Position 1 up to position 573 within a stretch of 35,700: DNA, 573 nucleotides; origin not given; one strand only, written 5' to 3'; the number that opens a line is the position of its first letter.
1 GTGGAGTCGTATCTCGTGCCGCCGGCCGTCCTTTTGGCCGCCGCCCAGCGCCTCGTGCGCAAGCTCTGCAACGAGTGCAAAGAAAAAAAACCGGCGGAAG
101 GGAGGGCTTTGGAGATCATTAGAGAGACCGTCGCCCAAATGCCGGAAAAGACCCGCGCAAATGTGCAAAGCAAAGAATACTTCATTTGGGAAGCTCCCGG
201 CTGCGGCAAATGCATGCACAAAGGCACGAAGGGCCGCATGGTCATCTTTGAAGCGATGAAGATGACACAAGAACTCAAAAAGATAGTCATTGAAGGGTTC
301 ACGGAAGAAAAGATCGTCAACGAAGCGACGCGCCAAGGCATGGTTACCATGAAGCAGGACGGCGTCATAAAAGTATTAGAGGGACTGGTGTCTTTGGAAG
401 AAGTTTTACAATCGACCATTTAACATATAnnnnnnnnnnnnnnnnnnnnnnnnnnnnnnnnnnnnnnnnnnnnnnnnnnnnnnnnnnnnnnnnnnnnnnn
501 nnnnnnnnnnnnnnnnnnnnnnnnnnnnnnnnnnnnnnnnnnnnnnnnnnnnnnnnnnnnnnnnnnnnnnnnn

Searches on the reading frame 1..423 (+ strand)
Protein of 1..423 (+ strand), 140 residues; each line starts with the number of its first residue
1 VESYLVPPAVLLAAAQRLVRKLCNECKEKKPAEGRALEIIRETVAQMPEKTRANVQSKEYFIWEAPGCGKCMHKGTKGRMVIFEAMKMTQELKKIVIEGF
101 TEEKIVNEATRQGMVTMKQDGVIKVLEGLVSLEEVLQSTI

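Call 10: search_protein_families(library=pfam, proteins=[window:1-423:+], max_evalue=0.001)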
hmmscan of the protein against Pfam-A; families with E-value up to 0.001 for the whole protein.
window:1-423:+ (140 aa): 1 family
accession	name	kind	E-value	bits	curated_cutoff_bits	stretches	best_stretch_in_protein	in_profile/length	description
PF00437.27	T2SSE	-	5.2e-20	71.9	24.9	1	3-136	262-369/370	Type II/IV secretion system protein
